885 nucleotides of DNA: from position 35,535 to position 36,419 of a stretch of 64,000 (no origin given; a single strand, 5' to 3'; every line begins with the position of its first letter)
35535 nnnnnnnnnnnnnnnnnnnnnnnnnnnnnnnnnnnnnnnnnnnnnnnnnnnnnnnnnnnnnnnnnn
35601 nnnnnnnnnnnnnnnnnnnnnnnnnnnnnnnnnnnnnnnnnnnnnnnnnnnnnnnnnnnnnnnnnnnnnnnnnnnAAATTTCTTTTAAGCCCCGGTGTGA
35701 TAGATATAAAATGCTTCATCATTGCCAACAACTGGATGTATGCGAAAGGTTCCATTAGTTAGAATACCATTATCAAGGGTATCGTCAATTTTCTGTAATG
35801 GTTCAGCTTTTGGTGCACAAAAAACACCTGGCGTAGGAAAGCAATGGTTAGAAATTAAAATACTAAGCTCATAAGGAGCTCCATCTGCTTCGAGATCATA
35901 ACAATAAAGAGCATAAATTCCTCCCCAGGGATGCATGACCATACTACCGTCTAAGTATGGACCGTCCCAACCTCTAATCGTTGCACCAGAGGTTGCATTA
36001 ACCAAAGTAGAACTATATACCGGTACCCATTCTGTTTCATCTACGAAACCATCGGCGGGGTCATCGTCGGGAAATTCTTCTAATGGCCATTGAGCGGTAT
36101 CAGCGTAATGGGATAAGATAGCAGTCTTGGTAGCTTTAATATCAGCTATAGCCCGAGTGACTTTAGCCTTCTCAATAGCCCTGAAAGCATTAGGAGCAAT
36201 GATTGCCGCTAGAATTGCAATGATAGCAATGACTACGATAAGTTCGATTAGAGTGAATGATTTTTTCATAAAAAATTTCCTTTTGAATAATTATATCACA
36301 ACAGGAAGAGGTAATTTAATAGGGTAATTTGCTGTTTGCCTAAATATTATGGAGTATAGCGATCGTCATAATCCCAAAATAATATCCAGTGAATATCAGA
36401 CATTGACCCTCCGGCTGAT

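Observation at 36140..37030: Tandem GspG-like pseudopilin genes with near-identical promoter plus 5' coding segment and divergent 3' domains (cassette-like architecture)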

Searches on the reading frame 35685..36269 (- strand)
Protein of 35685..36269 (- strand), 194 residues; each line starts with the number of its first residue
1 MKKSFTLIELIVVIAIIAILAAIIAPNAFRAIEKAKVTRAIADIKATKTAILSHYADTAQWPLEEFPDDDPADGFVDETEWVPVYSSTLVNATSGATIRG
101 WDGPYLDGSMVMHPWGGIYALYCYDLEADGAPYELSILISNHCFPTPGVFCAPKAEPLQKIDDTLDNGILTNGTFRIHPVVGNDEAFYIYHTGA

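Call 5: search_protein_families(library=pfam, proteins=[window:35685-36269:-], max_evalue=0.1)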
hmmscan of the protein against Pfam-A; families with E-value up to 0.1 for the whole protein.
window:35685-36269:- (194 aa): 4 families
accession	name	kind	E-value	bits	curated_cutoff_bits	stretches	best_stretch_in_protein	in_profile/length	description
PF07963.17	N_methyl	-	1.2e-06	28.3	21.2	1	2-24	4-26/27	Prokaryotic N-terminal methylation motif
PF08334.16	T2SSG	-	0.00019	21.9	21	0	88-121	44-76/108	Type II secretion system (T2SS), protein G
PF00114.24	Pilin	-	0.021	16.2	22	1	34-66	2-34/108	Pilin (bacterial filament)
PF22434.1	PilW_C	-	0.022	15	27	1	32-63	2-33/128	PilW, C-terminal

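Call 9: find_encoding_contigs(protein=window:35685-36269:-, flank=10000, max_places=10)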
Protein window:35685-36269:- (194 aa): no gene with exactly this product is on record in the collection.

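Call 12: find_homologous_proteins(query=window:35685-36269:-)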
Query window:35685-36269:- (194 aa): 1495 proteins with E <= 0.001 among 6340 candidates; the best 120 are listed.
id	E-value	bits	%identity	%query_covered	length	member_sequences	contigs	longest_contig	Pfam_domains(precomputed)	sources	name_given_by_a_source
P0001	2.6e-128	443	100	100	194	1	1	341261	PF07963.18,PF22434.2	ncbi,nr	ncbi:MAG: prepilin-type N-terminal cleavage/methylation domain-containing protein [Candidatus Omnitr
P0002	3.0e-74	267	65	99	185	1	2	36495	PF07963.18,PF22434.2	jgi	-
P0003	7.5e-66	239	60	99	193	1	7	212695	PF07963.18,PF22434.2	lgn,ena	-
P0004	2.4e-59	218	56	97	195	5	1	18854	PF07963.18,PF22434.2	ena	-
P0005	9.4e-40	154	47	94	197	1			PF07963.18,PF22434.2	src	-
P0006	1.4e-38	150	44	97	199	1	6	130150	PF07963.18,PF22434.2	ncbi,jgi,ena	-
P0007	9.8e-38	148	48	91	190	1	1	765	PF07963.18,PF22434.2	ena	-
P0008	3.0e-37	146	46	88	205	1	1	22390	PF07963.18,PF22434.2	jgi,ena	-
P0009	6.2e-37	145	45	100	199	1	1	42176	PF07963.18,PF22434.2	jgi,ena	-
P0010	4.5e-36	142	46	97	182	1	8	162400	PF07963.18,PF22434.2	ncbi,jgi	-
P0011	4.9e-36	142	49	91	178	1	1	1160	PF07963.18,PF22434.2,PF08334.17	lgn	-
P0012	2.1e-35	140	48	92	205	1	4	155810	PF07963.18,PF22434.2,PF08334.17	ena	-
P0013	5.0e-35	139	43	93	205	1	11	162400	PF07963.18,PF22434.2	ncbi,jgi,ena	-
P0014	2.6e-34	136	45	97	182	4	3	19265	PF07963.18,PF22434.2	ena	-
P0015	2.7e-34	136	45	90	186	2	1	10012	PF07963.18,PF22434.2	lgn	-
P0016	2.9e-34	136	45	98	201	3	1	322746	PF07963.18,PF22434.2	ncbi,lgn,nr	ncbi:MAG: type II secretion system protein GspG [Candidatus Omnitrophica bacterium]|nr:type II secre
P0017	3.0e-34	136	46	89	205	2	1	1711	PF22434.2,PF08334.17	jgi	-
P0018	3.1e-34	136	45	94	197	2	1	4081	PF07963.18,PF22434.2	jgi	jgi:prepilin-type N-terminal cleavage/methylation domain-containing protein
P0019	1.0e-33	135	44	94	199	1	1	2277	PF07963.18,PF22434.2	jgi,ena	-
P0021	2.3e-33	133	48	89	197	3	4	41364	PF07963.18,PF22434.2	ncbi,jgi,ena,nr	ncbi:MAG: prepilin-type N-terminal cleavage/methylation domain-containing protein [Candidatus Omnitr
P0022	3.5e-33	133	43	93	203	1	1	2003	PF07963.18,PF22434.2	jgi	jgi:general secretion pathway protein G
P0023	8.5e-33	132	46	91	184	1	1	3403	PF07963.18,PF22434.2,PF08334.17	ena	-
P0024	1.1e-32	131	45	89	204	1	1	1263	PF07963.18,PF22434.2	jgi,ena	-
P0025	1.1e-32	131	47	91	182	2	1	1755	PF07963.18,PF22434.2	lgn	-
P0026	1.3e-32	131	45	90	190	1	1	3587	PF07963.18,PF22434.2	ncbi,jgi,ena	ncbi:MAG: prepilin-type N-terminal cleavage/methylation domain-containing protein [Candidatus Omnitr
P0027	1.7e-32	131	42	98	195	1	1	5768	PF07963.18,PF22434.2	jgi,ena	-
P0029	2.4e-32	130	45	90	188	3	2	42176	PF22434.2,PF08334.17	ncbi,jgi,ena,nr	ncbi:MAG: type II secretion system protein GspG [Candidatus Omnitrophica bacterium]|nr:type II secre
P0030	3.3e-32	130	44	91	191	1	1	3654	PF07963.18,PF22434.2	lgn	-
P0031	4.3e-32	129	46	91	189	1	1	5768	PF07963.18,PF22434.2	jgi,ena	-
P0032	4.8e-32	129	47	92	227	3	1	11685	PF07963.18,PF22434.2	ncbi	-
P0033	1.4e-31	128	46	92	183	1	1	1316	PF07963.18,PF22434.2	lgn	-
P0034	2.8e-31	127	48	88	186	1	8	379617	PF07963.18,PF22434.2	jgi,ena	-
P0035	3.1e-31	126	43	97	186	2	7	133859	PF07963.18,PF22434.2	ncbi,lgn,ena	-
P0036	3.4e-31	126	44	91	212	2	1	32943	PF07963.18,PF22434.2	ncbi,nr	ncbi:MAG: type II secretion system protein GspG [Candidatus Omnitrophica bacterium]|nr:type II secre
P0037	3.4e-31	126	47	92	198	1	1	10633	PF07963.18,PF22434.2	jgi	-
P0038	3.9e-31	126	44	90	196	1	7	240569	PF07963.18,PF22434.2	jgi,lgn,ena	jgi:prepilin-type N-terminal cleavage/methylation domain-containing protein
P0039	3.9e-31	126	47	90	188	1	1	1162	PF07963.18,PF22434.2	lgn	-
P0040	6.8e-31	125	45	92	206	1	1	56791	PF07963.18,PF22434.2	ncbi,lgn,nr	ncbi:MAG: prepilin-type N-terminal cleavage/methylation domain-containing protein [Candidatus Omnitr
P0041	1.2e-30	125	44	97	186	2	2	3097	PF07963.18,PF22434.2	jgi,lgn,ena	-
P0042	1.2e-30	125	47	91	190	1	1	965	PF07963.18,PF22434.2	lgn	-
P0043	1.4e-30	124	46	91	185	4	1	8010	PF07963.18,PF22434.2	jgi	-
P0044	1.7e-30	124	45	93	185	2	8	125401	PF07963.18,PF22434.2,PF08334.17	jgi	-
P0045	2.1e-30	124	44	91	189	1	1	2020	PF07963.18,PF22434.2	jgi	jgi:general secretion pathway protein G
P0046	2.2e-30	124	47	92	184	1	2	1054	PF07963.18,PF22434.2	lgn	-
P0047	2.5e-30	123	47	91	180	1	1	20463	PF07963.18,PF22434.2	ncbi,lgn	-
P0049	3.0e-30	123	40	91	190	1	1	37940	PF07963.18,PF22434.2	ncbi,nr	ncbi:MAG: prepilin-type N-terminal cleavage/methylation domain-containing protein [Candidatus Omnitr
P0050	3.1e-30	123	47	90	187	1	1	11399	PF07963.18,PF22434.2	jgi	jgi:general secretion pathway protein G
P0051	3.3e-30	123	45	90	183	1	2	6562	PF07963.18,PF22434.2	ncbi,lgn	-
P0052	4.8e-30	123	43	91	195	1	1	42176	PF07963.18,PF22434.2,PF08334.17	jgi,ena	-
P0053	6.1e-30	122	45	93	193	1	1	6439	PF07963.18,PF22434.2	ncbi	-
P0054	7.7e-30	122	55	66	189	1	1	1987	PF07963.18,PF22434.2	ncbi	-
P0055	1.1e-29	121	44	86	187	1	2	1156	PF07963.18,PF22434.2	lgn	-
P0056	1.2e-29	121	46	89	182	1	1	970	PF07963.18,PF22434.2,PF08334.17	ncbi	-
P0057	1.3e-29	121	46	87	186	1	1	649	PF07963.18,PF22434.2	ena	-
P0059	2.2e-29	120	43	91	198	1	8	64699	PF07963.18,PF22434.2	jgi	-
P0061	2.9e-29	120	45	94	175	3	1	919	PF22434.2,PF08334.17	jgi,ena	-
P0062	2.9e-29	120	44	93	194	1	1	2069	PF07963.18,PF22434.2,PF08334.17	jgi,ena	-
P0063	3.9e-29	120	43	96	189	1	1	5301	PF07963.18,PF22434.2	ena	-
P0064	4.1e-29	120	46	88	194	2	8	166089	PF07963.18,PF22434.2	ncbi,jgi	-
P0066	6.1e-29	119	43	87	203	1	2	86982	PF07963.18,PF22434.2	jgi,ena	-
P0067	6.5e-29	119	45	91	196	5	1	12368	PF07963.18,PF22434.2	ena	-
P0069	7.3e-29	119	46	91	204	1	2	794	PF07963.18,PF22434.2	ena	-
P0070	7.4e-29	119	41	99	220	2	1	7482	PF07963.18,PF22434.2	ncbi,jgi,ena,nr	ncbi:MAG: prepilin-type N-terminal cleavage/methylation domain-containing protein [Candidatus Omnitr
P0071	7.9e-29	119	44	91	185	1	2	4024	PF07963.18,PF22434.2,PF08334.17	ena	-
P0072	8.5e-29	118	41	90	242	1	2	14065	PF07963.18,PF22434.2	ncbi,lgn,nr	ncbi:MAG: prepilin-type N-terminal cleavage/methylation domain-containing protein [Candidatus Omnitr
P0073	9.8e-29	118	44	91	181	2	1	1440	PF07963.18,PF22434.2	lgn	-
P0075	1.2e-28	118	55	61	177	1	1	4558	PF07963.18,PF22434.2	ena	-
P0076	1.8e-28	117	47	89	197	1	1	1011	PF07963.18,PF22434.2,PF08334.17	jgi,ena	-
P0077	1.9e-28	117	43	91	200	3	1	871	PF07963.18,PF22434.2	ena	-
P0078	2.1e-28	117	45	90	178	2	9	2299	PF07963.18,PF22434.2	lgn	-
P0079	2.2e-28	117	42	93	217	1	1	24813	PF07963.18,PF22434.2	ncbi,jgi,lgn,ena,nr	ncbi:MAG: prepilin-type N-terminal cleavage/methylation domain-containing protein [Candidatus Omnitr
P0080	2.5e-28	117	44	94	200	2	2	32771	PF07963.18,PF22434.2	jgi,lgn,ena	-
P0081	2.6e-28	117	43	92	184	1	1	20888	PF07963.18,PF22434.2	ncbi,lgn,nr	ncbi:MAG: prepilin-type N-terminal cleavage/methylation domain-containing protein [Candidatus Omnitr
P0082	3.0e-28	117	42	99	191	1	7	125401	PF07963.18,PF22434.2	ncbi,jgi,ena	-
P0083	4.3e-28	116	46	90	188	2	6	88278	PF07963.18,PF22434.2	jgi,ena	jgi:type II secretion system protein G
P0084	4.5e-28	116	44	92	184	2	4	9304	PF07963.18,PF22434.2,PF08334.17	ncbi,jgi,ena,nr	ncbi:MAG: pilin [Candidatus Omnitrophica bacterium]|nr:pilin [Candidatus Omnitrophota bacterium] MBU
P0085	4.5e-28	116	45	87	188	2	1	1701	PF07963.18,PF22434.2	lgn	-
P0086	7.6e-28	115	42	98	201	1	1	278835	PF07963.18,PF22434.2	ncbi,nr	ncbi:MAG: prepilin-type N-terminal cleavage/methylation domain-containing protein [Candidatus Omnitr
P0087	1.2e-27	115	53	61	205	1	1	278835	PF07963.18,PF22434.2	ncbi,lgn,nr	ncbi:MAG: type II secretion system protein GspG [Candidatus Omnitrophica bacterium]|nr:type II secre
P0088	1.2e-27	115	44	92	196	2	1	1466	PF07963.18,PF22434.2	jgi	-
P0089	1.3e-27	115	43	92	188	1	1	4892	PF07963.18,PF22434.2,PF08334.17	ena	-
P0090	1.5e-27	114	42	91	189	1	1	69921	PF07963.18,PF22434.2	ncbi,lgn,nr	ncbi:MAG: type II secretion system protein GspG [Candidatus Omnitrophica bacterium]|nr:type II secre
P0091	2.4e-27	114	44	90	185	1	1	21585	PF07963.18,PF22434.2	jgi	jgi:general secretion pathway protein G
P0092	2.4e-27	114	46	91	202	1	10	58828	PF07963.18,PF22434.2,PF08334.17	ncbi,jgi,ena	-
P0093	2.5e-27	114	42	90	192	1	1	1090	PF07963.18,PF22434.2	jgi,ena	-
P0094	2.8e-27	114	50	68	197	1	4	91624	PF07963.18,PF22434.2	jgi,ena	jgi:prepilin-type N-terminal cleavage/methylation domain-containing protein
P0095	3.3e-27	113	42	94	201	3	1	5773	PF07963.18,PF22434.2,PF08334.17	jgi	jgi:general secretion pathway protein G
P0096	3.4e-27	113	44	92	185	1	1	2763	PF07963.18,PF22434.2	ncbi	-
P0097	3.7e-27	113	44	86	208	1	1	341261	PF07963.18,PF22434.2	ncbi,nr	ncbi:MAG: prepilin-type N-terminal cleavage/methylation domain-containing protein [Candidatus Omnitr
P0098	3.7e-27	113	45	91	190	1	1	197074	PF07963.18,PF22434.2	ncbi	-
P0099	4.1e-27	113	44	90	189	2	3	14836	PF07963.18,PF22434.2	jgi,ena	-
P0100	4.1e-27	113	48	74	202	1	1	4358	PF07963.18,PF22434.2,PF08334.17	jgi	jgi:general secretion pathway protein G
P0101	4.1e-27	113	45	88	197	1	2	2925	PF07963.18,PF22434.2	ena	-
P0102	5.1e-27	113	44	90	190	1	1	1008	PF07963.18,PF22434.2,PF08334.17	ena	-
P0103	5.8e-27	112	41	97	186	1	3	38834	PF07963.18,PF22434.2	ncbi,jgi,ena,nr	ncbi:MAG: type II secretion system protein GspG [Candidatus Omnitrophica bacterium]|nr:type II secre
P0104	5.9e-27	112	41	88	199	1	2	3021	PF07963.18,PF22434.2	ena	-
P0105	6.4e-27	112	43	92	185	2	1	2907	PF07963.18,PF22434.2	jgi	jgi:prepilin-type N-terminal cleavage/methylation domain-containing protein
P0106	7.2e-27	112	41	93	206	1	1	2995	PF07963.18,PF22434.2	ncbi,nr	ncbi:MAG: prepilin-type N-terminal cleavage/methylation domain-containing protein [Candidatus Omnitr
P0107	7.8e-27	112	46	89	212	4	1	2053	PF07963.18,PF22434.2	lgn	-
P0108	8.4e-27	112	45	91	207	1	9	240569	PF07963.18,PF22434.2,PF08334.17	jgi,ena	jgi:general secretion pathway protein G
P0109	8.4e-27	112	44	92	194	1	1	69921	PF07963.18,PF22434.2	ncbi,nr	ncbi:MAG: prepilin-type N-terminal cleavage/methylation domain-containing protein [Candidatus Omnitr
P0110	9.6e-27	112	42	90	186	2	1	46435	PF07963.18,PF22434.2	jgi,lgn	jgi:general secretion pathway protein G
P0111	1.2e-26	112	45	90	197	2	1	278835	PF07963.18,PF22434.2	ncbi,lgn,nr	ncbi:MAG: type II secretion system protein GspG [Candidatus Omnitrophica bacterium]|nr:type II secre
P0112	1.4e-26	111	44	93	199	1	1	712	PF07963.18,PF22434.2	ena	-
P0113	1.4e-26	111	45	91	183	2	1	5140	PF07963.18,PF22434.2,PF08334.17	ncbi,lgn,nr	ncbi:MAG: prepilin-type N-terminal cleavage/methylation domain-containing protein [Candidatus Omnitr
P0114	1.4e-26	111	37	97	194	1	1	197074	PF07963.18,PF22434.2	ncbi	-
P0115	1.5e-26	111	44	86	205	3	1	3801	PF07963.18,PF22434.2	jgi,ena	-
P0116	1.5e-26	111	43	90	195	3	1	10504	PF07963.18,PF22434.2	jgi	-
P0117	1.6e-26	111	43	95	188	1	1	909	PF07963.18,PF22434.2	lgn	-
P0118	1.7e-26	111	44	90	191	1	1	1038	PF07963.18,PF22434.2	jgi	jgi:type II secretion system protein G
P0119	1.9e-26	111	44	91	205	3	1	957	PF07963.18,PF22434.2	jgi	jgi:general secretion pathway protein G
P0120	1.9e-26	111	43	88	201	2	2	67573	PF07963.18,PF22434.2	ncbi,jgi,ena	ncbi:MAG: prepilin-type N-terminal cleavage/methylation domain-containing protein [Candidatus Omnitr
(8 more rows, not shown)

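Call 13: find_encoding_contigs(protein=P0002, flank=6000, max_places=3)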
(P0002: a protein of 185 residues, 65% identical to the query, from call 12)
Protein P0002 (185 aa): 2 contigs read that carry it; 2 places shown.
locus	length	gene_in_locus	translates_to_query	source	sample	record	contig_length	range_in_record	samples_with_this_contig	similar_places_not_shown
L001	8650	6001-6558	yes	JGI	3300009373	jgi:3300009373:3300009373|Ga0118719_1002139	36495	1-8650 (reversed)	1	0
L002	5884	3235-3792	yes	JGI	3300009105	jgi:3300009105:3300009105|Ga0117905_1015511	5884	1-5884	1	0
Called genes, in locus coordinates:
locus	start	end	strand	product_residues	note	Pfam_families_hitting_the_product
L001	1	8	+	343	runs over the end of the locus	PF13487:HD_5, PF01966:HD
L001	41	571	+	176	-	PF05036:SPOR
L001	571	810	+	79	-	-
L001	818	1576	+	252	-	PF06347:SH3_4 (faint), PF08239:SH3_3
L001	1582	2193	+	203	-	PF02163:Peptidase_M50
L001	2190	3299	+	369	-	PF13685:Fe-ADH_2, PF01761:DHQ_synthase, PF24621:DHQS_C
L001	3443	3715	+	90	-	PF07238:PilZ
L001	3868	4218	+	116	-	PF07238:PilZ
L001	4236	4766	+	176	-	PF14385:DUF4416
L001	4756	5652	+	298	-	PF13353:Fer4_12, PF04055:Radical_SAM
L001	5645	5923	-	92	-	-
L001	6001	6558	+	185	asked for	PF07963:N_methyl, PF22434:PilW_C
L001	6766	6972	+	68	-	-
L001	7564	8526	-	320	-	PF01548:DEDD_Tnp_IS110, PF02371:Transposase_20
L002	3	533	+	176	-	?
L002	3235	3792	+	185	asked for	PF07963:N_methyl, PF22434:PilW_C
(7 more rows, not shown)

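Call 14: find_encoding_contigs(protein=P0003, flank=6000, max_places=3)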
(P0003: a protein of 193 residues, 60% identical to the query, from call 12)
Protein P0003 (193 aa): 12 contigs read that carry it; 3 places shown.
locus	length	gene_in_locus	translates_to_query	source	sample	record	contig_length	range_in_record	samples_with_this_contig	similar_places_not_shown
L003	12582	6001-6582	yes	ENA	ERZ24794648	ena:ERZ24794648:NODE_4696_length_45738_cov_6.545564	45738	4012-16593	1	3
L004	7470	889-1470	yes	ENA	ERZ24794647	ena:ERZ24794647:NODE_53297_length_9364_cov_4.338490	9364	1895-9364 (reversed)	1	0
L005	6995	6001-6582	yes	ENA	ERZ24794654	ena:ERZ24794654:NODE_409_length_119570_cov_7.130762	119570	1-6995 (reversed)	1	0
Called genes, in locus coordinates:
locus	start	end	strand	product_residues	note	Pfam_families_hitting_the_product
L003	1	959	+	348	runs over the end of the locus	PF21088:MS_channel_1st, PF00924:MS_channel_2nd, PF21082:MS_channel_3rd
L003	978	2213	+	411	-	PF16491:Peptidase_M48_N, PF01435:Peptidase_M48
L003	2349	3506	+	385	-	PF00817:IMS, PF11799:IMS_C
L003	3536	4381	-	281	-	-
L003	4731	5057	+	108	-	-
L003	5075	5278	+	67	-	-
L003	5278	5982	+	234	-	PF08713:DNA_alkylation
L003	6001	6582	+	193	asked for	PF07963:N_methyl (weak), PF22434:PilW_C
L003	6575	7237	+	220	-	PF07963:N_methyl (weak), PF08334:T2SSG (faint), PF22434:PilW_C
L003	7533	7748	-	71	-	-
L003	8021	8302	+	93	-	-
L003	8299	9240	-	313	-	PF04055:Radical_SAM, PF13353:Fer4_12 (weak)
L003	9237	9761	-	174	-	PF14385:DUF4416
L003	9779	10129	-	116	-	PF07238:PilZ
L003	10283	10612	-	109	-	PF07238:PilZ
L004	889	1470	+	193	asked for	PF07963:N_methyl (weak), PF22434:PilW_C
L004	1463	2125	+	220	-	PF07963:N_methyl (weak), PF08334:T2SSG (faint), PF22434:PilW_C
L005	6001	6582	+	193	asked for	PF07963:N_methyl (weak), PF22434:PilW_C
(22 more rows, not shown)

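Call 15: find_encoding_contigs(protein=P0004, flank=6000, max_places=3)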
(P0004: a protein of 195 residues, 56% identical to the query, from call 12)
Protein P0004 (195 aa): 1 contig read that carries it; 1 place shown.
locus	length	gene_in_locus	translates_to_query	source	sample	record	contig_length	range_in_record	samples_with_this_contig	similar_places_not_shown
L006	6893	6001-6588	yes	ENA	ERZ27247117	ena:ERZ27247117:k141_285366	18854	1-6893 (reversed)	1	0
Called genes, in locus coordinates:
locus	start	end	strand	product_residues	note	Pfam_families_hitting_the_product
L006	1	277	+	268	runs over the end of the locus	PF25084:LbH_EIF2B (faint), PF25087:GMPPB_C (faint), PF00132:Hexapep, PF13720:Acetyltransf_11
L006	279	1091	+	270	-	PF17930:LpxI_N, PF06230:LpxI_C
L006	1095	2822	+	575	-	PF13424:TPR_12 (faint), PF13428:TPR_14 (faint), PF00515:TPR_1 (faint), PF07719:TPR_2 (faint), PF13174:TPR_6 (faint), PF13176:TPR_7 (faint), PF13432:TPR_16, PF08486:SpoIID, +4 more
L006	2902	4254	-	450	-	PF20903:SPL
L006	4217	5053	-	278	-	PF00535:Glycos_transf_2, PF10111:Glyco_tranf_2_2, PF13641:Glyco_tranf_2_3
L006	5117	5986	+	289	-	PF01145:Band_7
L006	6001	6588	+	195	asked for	PF07963:N_methyl (weak), PF22434:PilW_C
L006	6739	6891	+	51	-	?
